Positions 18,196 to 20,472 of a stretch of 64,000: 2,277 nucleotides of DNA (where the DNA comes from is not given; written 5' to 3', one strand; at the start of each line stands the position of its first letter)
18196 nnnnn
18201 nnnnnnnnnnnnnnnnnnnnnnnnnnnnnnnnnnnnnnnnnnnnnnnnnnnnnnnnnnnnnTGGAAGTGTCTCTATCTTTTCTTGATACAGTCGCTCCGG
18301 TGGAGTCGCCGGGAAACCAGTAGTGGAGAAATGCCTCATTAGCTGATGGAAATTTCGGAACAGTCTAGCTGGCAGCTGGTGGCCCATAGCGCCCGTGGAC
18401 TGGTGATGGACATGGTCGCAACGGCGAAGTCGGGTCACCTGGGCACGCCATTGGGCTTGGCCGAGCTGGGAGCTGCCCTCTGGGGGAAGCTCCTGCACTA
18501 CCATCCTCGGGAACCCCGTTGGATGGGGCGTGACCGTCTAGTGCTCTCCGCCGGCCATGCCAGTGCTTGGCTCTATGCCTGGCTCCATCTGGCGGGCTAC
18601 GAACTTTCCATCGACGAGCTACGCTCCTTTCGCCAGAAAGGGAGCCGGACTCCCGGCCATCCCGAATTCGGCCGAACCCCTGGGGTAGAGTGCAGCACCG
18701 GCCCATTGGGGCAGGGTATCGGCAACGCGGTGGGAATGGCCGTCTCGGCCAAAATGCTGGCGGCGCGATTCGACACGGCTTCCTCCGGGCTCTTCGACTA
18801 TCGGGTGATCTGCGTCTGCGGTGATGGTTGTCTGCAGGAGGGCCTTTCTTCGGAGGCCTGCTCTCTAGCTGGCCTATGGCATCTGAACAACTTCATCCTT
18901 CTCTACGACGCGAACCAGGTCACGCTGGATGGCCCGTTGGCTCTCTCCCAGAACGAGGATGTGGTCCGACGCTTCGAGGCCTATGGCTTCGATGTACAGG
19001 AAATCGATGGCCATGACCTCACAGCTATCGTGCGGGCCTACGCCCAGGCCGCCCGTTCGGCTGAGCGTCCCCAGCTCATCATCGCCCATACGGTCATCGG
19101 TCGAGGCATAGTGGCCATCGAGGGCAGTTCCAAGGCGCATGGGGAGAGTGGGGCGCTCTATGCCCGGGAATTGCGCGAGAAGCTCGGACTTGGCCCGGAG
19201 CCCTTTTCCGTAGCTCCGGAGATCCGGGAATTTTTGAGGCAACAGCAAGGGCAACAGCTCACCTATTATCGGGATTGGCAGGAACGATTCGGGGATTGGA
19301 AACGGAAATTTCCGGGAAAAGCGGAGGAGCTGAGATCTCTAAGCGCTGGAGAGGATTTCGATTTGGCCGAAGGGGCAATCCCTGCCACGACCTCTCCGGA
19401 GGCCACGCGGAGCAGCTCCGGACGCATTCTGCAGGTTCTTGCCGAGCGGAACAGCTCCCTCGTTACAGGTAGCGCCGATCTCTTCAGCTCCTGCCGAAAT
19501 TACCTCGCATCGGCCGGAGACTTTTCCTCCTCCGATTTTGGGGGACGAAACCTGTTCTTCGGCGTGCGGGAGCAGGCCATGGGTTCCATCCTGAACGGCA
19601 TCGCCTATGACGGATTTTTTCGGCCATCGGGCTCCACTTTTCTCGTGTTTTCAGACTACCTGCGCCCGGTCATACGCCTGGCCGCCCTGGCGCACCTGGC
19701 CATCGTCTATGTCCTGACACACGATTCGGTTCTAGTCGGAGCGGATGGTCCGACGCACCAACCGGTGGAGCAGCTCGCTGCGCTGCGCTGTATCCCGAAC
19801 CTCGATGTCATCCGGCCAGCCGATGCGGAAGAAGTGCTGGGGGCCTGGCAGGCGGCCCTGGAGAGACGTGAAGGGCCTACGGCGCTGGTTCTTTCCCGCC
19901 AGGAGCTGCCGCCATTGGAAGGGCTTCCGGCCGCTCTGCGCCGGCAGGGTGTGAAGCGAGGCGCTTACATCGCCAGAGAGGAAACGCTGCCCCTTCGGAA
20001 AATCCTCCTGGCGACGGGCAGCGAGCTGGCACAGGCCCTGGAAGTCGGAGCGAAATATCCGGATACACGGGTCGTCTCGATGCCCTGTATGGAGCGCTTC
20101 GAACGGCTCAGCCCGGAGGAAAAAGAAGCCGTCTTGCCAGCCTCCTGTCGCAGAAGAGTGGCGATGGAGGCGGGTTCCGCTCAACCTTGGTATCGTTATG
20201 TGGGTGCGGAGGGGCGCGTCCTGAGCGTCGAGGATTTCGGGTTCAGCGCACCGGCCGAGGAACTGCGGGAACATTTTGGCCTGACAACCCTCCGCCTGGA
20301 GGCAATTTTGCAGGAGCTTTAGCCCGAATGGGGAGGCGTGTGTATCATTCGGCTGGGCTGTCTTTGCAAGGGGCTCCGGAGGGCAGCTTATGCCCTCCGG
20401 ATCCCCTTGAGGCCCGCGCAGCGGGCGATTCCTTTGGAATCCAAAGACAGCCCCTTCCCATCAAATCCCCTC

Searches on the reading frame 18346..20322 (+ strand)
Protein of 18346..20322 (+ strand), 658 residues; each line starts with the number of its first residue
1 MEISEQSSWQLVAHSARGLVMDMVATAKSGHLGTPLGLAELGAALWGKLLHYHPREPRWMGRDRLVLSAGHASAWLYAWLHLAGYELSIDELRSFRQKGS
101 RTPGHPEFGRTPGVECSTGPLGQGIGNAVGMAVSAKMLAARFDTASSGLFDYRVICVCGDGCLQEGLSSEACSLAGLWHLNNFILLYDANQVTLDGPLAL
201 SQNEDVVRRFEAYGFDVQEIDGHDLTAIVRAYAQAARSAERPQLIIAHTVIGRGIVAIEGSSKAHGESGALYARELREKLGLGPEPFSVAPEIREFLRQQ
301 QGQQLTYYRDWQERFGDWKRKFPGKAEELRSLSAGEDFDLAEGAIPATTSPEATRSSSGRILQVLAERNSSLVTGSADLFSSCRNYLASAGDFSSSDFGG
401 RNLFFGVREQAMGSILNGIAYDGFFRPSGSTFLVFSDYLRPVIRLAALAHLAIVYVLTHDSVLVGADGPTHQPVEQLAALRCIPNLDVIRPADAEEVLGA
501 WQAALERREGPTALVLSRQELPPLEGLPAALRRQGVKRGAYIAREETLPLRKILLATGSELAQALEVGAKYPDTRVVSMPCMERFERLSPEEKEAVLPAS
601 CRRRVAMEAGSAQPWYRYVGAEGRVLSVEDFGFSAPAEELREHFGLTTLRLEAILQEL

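Call 18: find_encoding_contigs(protein=window:18346-20322:+, flank=10000, max_places=10)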
Protein window:18346-20322:+ (658 aa): no gene with exactly this product is on record in the collection.

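Call 19: find_homologous_proteins(query=window:18346-20319:+)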
Query window:18346-20319:+ (658 aa): 8000 proteins with E <= 0.001 among 8000 candidates; the best 120 are listed.
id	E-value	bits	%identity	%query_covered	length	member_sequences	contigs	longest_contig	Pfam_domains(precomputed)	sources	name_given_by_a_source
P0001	0.0e+0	1481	100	100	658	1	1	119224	PF13292.12,PF22613.2,PF02779.30,PF00456.27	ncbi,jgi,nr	ncbi:MAG: transketolase [Puniceicoccales bacterium]|jgi:transketolase|nr:transketolase [Puniceicocca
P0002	0.0e+0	1294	86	100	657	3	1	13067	PF13292.12,PF22613.2,PF02779.30,PF00456.27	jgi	jgi:transketolase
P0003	0.0e+0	1027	68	98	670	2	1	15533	PF13292.12,PF22613.2,PF02780.26,PF02779.30,PF00456.27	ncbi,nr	ncbi:MAG: transketolase [Puniceicoccales bacterium]|nr:transketolase [Puniceicoccales bacterium]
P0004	2.7e-298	1009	66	100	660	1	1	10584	PF13292.12,PF22613.2,PF02779.30,PF00456.27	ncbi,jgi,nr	ncbi:MAG: transketolase [Puniceicoccales bacterium]|jgi:transketolase|nr:transketolase [Puniceicocca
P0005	2.0e-236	804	56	99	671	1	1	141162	PF13292.12,PF22613.2,PF02780.26,PF02779.30,PF00456.27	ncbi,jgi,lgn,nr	ncbi:MAG: transketolase [Puniceicoccales bacterium]|jgi:transketolase|nr:transketolase [Puniceicocca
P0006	2.7e-236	804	56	97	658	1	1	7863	PF13292.12,PF22613.2,PF02780.26,PF02779.30,PF00456.27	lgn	-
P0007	7.6e-234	796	54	99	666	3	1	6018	PF13292.12,PF00676.26,PF22613.2,PF02780.26,PF02779.30,PF00456.27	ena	-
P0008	3.2e-233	794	56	98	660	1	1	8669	PF13292.12,PF22613.2,PF02780.26,PF02779.30,PF00456.27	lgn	-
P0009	2.9e-232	791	54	98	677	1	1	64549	PF13292.12,PF00676.26,PF22613.2,PF02780.26,PF02779.30,PF00456.27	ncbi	-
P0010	1.2e-230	785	56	98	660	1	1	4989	PF13292.12,PF22613.2,PF02780.26,PF02779.30,PF00456.27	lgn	-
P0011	1.6e-230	785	54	97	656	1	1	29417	PF13292.12,PF00676.26,PF22613.2,PF02779.30,PF00456.27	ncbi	-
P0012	8.9e-230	782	54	99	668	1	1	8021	PF13292.12,PF22613.2,PF02780.26,PF02779.30,PF00456.27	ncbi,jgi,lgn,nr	ncbi:MAG: transketolase [Puniceicoccales bacterium]|jgi:transketolase|nr:transketolase [Puniceicocca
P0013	2.2e-229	781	56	97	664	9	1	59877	PF13292.12,PF22613.2,PF02780.26,PF02779.30,PF00456.27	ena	-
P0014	5.9e-229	780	56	99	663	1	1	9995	PF13292.12,PF22613.2,PF02780.26,PF02779.30,PF00456.27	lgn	-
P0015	2.0e-228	778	56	97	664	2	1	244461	PF13292.12,PF22613.2,PF02780.26,PF02779.30,PF00456.27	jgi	jgi:transketolase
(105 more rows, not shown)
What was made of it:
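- Tried and rejected: The organism was identified through homologues instead (call 19).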

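Call 20: find_encoding_contigs(protein=P0002, flank=10000, max_places=5)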
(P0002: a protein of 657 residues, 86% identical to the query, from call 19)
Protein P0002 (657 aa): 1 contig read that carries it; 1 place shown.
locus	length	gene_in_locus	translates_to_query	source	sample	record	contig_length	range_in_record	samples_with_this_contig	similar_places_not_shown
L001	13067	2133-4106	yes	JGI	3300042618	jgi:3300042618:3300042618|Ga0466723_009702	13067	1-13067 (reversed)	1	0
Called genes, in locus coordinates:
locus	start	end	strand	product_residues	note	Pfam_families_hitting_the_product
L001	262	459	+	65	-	-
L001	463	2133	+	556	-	PF00916:Sulfate_transp, PF01740:STAS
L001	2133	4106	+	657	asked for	PF00456:Transketolase_N, PF13292:DXP_synthase_N (weak), PF02779:Transket_pyr, PF22613:Transketolase_C_1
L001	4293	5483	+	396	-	PF00162:PGK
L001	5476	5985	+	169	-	PF03652:RuvX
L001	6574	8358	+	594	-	PF22745:Nlig-Ia, PF01653:DNA_ligase_aden, PF03120:OB_DNA_ligase, PF03119:DNA_ligase_ZBD, PF14520:HHH_5 (weak), PF00633:HHH (faint), PF12826:HHH_2, PF14520:HHH_5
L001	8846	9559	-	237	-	PF04055:Radical_SAM, PF13353:Fer4_12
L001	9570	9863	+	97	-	-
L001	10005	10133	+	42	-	-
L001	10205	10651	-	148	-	PF02502:LacAB_rpiB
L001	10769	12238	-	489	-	PF00072:Response_reg, PF00158:Sigma54_activat, PF14532:Sigma54_activ_2, PF25601:AAA_lid_14, PF02954:HTH_8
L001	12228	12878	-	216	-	-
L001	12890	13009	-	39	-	-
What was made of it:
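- On Integron attC: The neighbours are housekeeping genes such as transketolase, PGK and DNA ligase (calls 19, 20).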

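Call 21: find_encoding_contigs(protein=P0001, flank=10000, max_places=5)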
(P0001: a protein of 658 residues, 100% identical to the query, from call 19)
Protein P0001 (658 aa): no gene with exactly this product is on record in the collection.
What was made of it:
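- Tried and rejected: Looking up window proteins by exact sequence (calls 18, 21) found nothing on record.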

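Call 71: list_cluster_members(proteins=[P0002, P0122, P0003, P0004])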
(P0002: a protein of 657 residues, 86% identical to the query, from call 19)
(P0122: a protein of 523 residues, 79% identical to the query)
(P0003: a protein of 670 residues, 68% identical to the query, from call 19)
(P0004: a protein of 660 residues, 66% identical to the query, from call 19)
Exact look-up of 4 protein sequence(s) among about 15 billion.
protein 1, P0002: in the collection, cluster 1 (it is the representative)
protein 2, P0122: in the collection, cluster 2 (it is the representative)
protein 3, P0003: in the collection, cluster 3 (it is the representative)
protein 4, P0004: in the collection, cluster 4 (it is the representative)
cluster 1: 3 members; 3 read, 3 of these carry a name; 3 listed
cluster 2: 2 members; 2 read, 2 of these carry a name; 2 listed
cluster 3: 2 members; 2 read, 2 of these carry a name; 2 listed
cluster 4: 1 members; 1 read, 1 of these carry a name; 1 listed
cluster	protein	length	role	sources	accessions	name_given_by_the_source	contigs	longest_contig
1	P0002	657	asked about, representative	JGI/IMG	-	transketolase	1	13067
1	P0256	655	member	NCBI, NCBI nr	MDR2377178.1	MAG: transketolase [Puniceicoccales bacterium] | transketolase [Puniceicoccales bacterium]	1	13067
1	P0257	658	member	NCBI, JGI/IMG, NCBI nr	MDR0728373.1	MAG: transketolase [Puniceicoccales bacterium] | transketolase | transketolase [Puniceicoccales bacterium]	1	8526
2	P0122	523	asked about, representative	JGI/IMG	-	ferredoxin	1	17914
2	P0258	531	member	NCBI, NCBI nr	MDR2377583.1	MAG: (2Fe-2S)-binding protein [Puniceicoccales bacterium] | (2Fe-2S)-binding protein [Puniceicoccales bacterium]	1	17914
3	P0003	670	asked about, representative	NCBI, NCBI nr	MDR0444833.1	MAG: transketolase [Puniceicoccales bacterium] | transketolase [Puniceicoccales bacterium]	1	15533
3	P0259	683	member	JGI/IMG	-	transketolase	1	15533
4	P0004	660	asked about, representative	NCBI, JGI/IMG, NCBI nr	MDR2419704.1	MAG: transketolase [Puniceicoccales bacterium] | transketolase | transketolase [Puniceicoccales bacterium]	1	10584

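Call 72: find_encoding_contigs(protein=P0257, flank=10000, max_places=5)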
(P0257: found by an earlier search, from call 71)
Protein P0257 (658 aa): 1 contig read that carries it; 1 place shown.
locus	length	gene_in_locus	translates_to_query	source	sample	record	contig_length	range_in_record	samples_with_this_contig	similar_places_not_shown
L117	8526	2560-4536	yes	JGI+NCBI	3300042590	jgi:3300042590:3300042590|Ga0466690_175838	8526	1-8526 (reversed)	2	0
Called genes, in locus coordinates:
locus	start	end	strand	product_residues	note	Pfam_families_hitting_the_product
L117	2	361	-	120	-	?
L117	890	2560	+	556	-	PF00916:Sulfate_transp, PF01740:STAS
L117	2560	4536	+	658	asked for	PF00456:Transketolase_N, PF13292:DXP_synthase_N (weak), PF02779:Transket_pyr, PF22613:Transketolase_C_1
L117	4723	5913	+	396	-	PF00162:PGK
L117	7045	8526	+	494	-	?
